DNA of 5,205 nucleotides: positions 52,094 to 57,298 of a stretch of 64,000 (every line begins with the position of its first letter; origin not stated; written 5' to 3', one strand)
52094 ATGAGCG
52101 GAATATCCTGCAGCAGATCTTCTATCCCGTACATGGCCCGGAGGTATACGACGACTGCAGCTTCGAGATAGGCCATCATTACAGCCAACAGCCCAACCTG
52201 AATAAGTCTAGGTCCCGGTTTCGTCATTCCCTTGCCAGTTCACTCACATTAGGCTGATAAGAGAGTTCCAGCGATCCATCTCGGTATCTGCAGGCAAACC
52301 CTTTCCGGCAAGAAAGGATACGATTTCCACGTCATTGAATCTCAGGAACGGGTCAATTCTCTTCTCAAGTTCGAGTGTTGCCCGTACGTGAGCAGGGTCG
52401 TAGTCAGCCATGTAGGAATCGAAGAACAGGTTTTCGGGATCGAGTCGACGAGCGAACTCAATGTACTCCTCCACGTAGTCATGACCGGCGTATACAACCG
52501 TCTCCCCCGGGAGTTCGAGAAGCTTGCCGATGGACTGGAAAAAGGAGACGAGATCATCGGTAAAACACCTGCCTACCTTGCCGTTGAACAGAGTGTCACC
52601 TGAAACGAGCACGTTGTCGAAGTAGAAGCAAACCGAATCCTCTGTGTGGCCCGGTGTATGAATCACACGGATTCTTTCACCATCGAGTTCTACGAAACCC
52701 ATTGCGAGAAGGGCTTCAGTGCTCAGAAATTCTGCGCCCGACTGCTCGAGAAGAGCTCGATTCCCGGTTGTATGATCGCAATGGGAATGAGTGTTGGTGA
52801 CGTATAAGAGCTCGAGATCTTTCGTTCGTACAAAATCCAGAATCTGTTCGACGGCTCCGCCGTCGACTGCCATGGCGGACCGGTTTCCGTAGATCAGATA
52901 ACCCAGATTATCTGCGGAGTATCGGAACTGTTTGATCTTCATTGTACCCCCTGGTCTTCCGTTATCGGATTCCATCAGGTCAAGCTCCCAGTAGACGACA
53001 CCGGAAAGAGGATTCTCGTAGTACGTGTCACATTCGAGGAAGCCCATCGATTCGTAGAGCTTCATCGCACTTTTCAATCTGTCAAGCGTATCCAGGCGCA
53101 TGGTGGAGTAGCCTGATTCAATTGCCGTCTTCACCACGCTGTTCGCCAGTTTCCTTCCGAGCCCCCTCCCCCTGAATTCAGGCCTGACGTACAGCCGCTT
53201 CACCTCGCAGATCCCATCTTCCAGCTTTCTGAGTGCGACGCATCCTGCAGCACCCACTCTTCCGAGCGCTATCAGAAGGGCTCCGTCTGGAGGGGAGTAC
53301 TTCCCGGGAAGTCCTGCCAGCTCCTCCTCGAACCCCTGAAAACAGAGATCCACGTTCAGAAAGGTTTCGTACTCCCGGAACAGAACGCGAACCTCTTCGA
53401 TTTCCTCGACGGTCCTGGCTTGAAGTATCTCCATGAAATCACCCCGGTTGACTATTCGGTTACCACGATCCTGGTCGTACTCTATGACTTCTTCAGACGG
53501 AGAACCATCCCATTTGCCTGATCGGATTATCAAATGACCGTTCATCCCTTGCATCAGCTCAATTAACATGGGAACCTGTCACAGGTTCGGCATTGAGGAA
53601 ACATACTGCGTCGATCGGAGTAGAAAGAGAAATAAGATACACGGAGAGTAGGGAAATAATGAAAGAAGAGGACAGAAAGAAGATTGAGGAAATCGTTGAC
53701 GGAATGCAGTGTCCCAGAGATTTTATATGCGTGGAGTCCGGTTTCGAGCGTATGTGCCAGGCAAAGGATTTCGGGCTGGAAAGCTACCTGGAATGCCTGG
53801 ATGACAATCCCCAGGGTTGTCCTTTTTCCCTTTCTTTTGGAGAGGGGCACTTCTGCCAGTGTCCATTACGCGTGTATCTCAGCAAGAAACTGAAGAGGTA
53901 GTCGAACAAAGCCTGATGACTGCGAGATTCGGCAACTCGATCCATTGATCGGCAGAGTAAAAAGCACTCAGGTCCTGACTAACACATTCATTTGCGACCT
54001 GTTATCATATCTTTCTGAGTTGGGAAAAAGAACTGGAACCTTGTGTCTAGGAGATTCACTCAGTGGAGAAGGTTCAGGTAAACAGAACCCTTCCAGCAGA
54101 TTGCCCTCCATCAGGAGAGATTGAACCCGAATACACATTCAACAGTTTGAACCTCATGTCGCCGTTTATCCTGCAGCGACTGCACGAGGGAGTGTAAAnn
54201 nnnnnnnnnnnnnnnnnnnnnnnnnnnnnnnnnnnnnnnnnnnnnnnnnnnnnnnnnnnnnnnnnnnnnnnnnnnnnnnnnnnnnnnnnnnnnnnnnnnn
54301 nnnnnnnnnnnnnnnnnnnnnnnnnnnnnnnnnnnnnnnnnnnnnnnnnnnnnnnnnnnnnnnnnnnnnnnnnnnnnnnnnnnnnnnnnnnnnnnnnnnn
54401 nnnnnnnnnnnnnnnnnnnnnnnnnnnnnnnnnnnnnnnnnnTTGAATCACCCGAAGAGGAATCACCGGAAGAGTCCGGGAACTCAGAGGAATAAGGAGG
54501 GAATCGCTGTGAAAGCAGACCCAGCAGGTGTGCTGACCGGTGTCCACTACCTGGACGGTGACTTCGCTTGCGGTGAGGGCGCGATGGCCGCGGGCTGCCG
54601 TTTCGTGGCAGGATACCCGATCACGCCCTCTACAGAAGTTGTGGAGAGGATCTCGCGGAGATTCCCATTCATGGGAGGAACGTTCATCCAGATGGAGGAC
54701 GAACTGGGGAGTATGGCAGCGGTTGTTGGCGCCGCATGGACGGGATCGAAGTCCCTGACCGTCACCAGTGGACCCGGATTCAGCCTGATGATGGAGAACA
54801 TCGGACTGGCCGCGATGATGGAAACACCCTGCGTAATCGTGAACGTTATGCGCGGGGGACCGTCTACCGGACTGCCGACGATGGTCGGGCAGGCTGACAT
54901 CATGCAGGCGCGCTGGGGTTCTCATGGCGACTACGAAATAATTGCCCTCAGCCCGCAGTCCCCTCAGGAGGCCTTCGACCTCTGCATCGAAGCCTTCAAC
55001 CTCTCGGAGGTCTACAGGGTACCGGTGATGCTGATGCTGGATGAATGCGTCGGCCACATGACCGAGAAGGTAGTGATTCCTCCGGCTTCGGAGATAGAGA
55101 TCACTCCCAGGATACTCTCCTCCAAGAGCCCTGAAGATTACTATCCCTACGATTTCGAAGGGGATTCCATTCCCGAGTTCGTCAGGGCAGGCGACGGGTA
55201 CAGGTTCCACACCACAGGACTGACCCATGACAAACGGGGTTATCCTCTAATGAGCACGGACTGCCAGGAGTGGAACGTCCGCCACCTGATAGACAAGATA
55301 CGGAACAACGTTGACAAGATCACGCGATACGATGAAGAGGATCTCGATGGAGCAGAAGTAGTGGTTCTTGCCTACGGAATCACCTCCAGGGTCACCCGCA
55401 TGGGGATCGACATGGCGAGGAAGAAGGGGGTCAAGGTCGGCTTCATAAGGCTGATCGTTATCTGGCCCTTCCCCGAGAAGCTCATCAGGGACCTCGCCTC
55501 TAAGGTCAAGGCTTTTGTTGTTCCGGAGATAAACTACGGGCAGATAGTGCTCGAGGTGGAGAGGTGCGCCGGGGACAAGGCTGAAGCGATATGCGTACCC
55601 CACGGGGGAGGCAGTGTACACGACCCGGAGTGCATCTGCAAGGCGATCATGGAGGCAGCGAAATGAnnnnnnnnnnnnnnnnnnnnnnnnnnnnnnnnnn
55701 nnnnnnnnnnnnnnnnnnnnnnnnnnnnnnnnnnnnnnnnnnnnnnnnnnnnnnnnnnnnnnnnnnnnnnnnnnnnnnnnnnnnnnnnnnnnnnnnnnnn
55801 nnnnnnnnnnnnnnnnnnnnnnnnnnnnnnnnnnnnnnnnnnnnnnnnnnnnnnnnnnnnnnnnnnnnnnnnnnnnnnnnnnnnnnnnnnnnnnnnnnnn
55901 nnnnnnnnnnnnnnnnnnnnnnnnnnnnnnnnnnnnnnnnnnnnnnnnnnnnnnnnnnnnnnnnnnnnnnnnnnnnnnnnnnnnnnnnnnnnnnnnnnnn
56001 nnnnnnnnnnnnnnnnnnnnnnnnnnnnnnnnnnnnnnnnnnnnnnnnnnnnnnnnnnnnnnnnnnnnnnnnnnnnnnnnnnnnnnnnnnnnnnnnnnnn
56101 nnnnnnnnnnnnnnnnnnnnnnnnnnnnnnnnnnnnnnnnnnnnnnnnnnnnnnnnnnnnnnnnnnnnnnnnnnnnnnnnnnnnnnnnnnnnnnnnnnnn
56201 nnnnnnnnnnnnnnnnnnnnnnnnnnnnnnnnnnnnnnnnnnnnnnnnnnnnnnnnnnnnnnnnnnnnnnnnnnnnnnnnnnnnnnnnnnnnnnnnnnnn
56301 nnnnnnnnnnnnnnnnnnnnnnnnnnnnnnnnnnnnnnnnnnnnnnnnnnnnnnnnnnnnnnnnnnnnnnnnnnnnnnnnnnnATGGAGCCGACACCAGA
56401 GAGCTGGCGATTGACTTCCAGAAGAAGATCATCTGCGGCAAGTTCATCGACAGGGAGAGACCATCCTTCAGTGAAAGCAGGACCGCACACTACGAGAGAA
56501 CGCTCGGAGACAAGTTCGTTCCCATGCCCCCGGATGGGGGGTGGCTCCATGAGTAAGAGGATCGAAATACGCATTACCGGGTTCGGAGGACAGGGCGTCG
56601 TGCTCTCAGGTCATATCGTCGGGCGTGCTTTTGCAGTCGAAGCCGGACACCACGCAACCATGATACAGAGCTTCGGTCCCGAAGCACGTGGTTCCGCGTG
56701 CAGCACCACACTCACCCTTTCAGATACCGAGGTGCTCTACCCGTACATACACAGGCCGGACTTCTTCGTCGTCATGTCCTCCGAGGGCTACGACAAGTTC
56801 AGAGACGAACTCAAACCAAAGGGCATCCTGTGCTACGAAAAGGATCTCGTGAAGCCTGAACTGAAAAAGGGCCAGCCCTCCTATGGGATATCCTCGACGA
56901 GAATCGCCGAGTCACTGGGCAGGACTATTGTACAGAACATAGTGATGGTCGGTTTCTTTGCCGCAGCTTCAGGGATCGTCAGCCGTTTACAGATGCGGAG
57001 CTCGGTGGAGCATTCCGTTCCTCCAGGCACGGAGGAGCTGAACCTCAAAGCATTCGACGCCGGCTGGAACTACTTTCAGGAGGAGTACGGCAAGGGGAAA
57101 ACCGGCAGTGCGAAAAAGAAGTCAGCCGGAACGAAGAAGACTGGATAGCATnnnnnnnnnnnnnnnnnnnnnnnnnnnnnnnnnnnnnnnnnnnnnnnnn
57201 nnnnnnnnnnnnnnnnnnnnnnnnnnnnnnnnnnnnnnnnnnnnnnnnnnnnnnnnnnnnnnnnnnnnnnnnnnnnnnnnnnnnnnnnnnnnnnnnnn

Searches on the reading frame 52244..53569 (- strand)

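Call 40: search_protein_families(library=pfam, proteins=[window:52244-53569:-], max_evalue=0.000001)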
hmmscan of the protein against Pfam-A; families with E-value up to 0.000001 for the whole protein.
window:52244-53569:- (441 aa): 5 families
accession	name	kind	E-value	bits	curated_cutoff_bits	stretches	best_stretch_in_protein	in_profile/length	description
PF00583.31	Acetyltransf_1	-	5.2e-14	52.9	20.7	1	107-177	44-116/116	Acetyltransferase (GNAT) family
PF00753.33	Lactamase_B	-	8e-13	49.2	22.7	0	294-363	116-196/196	Metallo-beta-lactamase superfamily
PF13508.13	Acetyltransf_7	-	2.2e-12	47.6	27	1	99-177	6-82/84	Acetyltransferase (GNAT) domain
PF13673.13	Acetyltransf_10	-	6.2e-09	36.3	23.6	1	108-182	43-112/128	Acetyltransferase (GNAT) domain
PF08445.16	FR47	-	2.5e-07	31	22.1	1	121-183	22-83/86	FR47-like protein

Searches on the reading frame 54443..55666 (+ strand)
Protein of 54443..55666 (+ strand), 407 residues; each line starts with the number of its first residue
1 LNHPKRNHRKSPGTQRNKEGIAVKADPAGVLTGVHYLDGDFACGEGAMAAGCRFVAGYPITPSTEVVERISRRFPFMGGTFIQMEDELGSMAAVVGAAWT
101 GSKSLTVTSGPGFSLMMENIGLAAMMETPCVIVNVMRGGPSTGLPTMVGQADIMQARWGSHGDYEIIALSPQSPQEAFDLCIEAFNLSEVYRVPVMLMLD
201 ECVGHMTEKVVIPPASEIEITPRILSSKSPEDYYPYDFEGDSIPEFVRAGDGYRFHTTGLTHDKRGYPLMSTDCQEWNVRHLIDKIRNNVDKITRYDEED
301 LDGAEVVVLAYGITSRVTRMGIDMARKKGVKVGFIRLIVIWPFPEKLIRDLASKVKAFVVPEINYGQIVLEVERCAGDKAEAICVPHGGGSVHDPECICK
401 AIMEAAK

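Call 40: search_protein_families(library=pfam, proteins=[window:54443-55666:+], max_evalue=0.000001)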
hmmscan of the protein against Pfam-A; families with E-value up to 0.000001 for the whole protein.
window:54443-55666:+ (407 aa): 2 families
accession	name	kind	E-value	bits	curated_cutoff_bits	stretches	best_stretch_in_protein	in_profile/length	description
PF01855.24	POR_N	-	2.6e-69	233.9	27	1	45-271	1-220/231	Pyruvate flavodoxin/ferredoxin oxidoreductase, thiamine diP-bdg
PF17147.9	PFOR_II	-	9.5e-21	74.5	27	1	304-395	1-99/102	Pyruvate:ferredoxin oxidoreductase core domain II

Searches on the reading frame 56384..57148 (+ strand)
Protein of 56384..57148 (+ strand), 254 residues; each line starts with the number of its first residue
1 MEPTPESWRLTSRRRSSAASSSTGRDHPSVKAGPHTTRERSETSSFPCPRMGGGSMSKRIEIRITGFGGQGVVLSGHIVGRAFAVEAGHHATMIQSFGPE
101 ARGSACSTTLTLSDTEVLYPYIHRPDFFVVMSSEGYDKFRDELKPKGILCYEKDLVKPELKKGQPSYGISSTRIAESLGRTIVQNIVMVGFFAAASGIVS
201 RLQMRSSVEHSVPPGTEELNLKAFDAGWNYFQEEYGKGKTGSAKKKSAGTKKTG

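Call 40: search_protein_families(library=pfam, proteins=[window:56384-57148:+], max_evalue=0.000001)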
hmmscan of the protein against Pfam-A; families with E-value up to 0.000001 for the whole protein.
window:56384-57148:+ (254 aa): 1 family
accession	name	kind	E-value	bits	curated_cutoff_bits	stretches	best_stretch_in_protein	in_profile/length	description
PF01558.24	POR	-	3.1e-31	109.3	27.4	1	68-227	1-171/173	Pyruvate ferredoxin/flavodoxin oxidoreductase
